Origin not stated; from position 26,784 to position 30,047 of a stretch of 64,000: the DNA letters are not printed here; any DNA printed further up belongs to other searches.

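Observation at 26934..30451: H-NOX nitric-oxide sensor coupled to an HNOBA-containing hybrid kinase, embedded inside a polysaccharide locus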

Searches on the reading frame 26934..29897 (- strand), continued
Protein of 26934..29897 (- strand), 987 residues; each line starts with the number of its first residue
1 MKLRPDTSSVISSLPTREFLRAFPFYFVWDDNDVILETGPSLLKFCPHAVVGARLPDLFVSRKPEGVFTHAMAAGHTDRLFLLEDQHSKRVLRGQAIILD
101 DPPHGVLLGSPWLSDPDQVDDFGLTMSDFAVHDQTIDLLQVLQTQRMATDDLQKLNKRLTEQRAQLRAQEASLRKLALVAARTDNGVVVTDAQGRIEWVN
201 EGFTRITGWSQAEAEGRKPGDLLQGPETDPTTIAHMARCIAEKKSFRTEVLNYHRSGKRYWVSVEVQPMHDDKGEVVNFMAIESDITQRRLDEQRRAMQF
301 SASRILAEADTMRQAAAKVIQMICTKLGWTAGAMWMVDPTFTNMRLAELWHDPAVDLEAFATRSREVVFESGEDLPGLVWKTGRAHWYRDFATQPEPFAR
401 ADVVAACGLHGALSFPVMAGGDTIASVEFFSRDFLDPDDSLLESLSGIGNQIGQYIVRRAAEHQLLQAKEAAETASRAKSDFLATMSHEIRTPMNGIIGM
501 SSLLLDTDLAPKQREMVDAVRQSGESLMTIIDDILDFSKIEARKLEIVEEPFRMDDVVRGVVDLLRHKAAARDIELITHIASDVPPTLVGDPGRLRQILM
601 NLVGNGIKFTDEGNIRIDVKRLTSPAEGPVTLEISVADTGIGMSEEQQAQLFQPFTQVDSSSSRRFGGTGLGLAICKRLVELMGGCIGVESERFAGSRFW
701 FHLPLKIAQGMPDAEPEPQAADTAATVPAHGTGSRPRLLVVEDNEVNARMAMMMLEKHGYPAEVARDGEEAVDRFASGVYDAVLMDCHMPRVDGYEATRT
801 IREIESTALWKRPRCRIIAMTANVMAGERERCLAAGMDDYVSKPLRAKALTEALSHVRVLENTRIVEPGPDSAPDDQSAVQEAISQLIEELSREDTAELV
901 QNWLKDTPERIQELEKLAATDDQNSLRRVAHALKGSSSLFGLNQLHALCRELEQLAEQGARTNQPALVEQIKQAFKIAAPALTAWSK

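Call 11: find_encoding_contigs(protein=P0002, flank=10000, max_places=1)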
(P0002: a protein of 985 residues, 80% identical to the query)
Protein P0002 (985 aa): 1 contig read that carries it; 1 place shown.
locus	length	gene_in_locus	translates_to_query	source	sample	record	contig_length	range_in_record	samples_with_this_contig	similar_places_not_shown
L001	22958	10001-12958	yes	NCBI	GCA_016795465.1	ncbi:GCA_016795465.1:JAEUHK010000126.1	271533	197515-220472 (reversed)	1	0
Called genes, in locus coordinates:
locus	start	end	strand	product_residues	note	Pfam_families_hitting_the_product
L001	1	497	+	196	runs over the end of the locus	PF00132:Hexapep, PF14602:Hexapep_2 (weak)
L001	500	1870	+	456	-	PF04932:Wzy_C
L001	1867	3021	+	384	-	PF13439:Glyco_transf_4, PF20706:GT4-conflict, PF00534:Glycos_transf_1, PF13692:Glyco_trans_1_4, PF13524:Glyco_trans_1_2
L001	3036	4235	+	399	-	PF00534:Glycos_transf_1, PF13692:Glyco_trans_1_4, PF13524:Glyco_trans_1_2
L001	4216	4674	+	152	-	PF00132:Hexapep (faint), PF14602:Hexapep_2 (faint)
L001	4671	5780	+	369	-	PF13439:Glyco_transf_4, PF20706:GT4-conflict, PF13579:Glyco_trans_4_4 (weak), PF00534:Glycos_transf_1, PF13692:Glyco_trans_1_4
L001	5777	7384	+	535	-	PF13439:Glyco_transf_4, PF13579:Glyco_trans_4_4, PF00534:Glycos_transf_1, PF13692:Glyco_trans_1_4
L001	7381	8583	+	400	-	PF13439:Glyco_transf_4, PF00534:Glycos_transf_1, PF13692:Glyco_trans_1_4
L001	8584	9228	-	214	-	PF00413:Peptidase_M10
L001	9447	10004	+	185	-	PF07700:HNOB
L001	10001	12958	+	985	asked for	PF07701:HNOBA, PF00989:PAS, PF08448:PAS_4, PF13426:PAS_9, PF08447:PAS_3, PF13185:GAF_2, PF00512:HisKA, PF02518:HATPase_c, +3 more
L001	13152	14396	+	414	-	PF13439:Glyco_transf_4, PF13579:Glyco_trans_4_4 (weak), PF13524:Glyco_trans_1_2 (faint), PF00534:Glycos_transf_1, PF13692:Glyco_trans_1_4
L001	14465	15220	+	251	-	PF02397:Bac_transf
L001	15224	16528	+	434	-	PF00132:Hexapep (faint), PF25084:LbH_EIF2B (faint), PF25087:GMPPB_C, PF02397:Bac_transf (weak)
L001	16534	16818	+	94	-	PF01740:STAS, PF13466:STAS_2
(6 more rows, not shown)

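Call 12: find_encoding_contigs(protein=P0036, flank=10000, max_places=1)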
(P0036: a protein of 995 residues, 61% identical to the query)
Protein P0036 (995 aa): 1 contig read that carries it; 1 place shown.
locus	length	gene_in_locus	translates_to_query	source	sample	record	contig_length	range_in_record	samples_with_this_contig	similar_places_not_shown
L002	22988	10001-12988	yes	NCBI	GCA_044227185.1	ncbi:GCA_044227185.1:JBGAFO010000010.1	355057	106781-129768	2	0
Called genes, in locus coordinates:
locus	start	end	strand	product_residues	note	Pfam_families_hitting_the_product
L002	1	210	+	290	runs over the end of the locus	PF00165:HTH_AraC (weak), PF12833:HTH_18, PF00165:HTH_AraC (weak)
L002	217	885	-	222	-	PF10670:DUF4198 (faint)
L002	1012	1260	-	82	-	-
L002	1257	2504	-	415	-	PF00364:Biotin_lipoyl, PF25997:BSH_YhbJ (faint), PF02817:E3_binding, PF00198:2-oxoacid_dh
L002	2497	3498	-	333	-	PF02779:Transket_pyr, PF02780:Transketolase_C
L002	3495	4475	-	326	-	PF00676:E1_dh, PF00456:Transketolase_N (weak)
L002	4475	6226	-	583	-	PF00501:AMP-binding, PF13193:AMP-binding_C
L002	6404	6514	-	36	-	PF13335:Mg_chelatase_C (weak)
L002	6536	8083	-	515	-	-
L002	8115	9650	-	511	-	PF05362:Lon_C (weak), PF13541:ChlI, PF00158:Sigma54_activat (weak), PF00493:MCM, PF01078:Mg_chelatase, PF07728:AAA_5, PF13335:Mg_chelatase_C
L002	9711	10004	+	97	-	-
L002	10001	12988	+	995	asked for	PF00989:PAS, PF08448:PAS_4, PF13426:PAS_9, PF01590:GAF, PF13185:GAF_2, PF00512:HisKA, PF02518:HATPase_c, PF00072:Response_reg, +6 more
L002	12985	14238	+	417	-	PF13439:Glyco_transf_4, PF13579:Glyco_trans_4_4 (weak), PF00534:Glycos_transf_1, PF13692:Glyco_trans_1_4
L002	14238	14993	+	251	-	PF02397:Bac_transf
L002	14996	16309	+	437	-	PF25087:GMPPB_C, PF02397:Bac_transf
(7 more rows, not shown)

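Call 13: find_encoding_contigs(protein=P0032, flank=10000, max_places=1)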
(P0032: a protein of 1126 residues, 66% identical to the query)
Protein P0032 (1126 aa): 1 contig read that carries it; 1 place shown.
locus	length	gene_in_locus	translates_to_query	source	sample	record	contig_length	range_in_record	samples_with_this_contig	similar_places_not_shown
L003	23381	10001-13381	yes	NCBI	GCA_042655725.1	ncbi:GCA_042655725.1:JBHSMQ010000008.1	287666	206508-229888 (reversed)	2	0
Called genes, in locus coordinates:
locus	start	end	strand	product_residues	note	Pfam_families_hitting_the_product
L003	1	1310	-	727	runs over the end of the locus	-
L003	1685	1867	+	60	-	-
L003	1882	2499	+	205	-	-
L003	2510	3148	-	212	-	-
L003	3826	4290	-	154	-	-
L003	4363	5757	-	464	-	PF01512:Complex1_51K, PF22461:SLBB_2 (weak), PF10589:NADH_4Fe-4S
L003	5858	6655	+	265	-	-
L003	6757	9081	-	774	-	PF00270:DEAD, PF00271:Helicase_C, PF25399:DeaD_dimer (weak), PF03880:DbpA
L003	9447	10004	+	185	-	PF07700:HNOB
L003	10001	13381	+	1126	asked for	PF07701:HNOBA, PF00989:PAS, PF08448:PAS_4, PF13426:PAS_9, PF13185:GAF_2, PF00989:PAS, PF08448:PAS_4, PF13426:PAS_9, +7 more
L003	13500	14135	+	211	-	PF00857:Isochorismatase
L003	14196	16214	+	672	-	PF13188:PAS_8 (faint), PF00989:PAS, PF08447:PAS_3 (weak), PF08448:PAS_4, PF13426:PAS_9, PF00512:HisKA, PF02518:HATPase_c, PF00072:Response_reg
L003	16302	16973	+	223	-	PF00072:Response_reg, PF00196:GerE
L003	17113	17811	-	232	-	-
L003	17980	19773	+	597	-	PF01558:POR, PF01855:POR_N, PF17147:PFOR_II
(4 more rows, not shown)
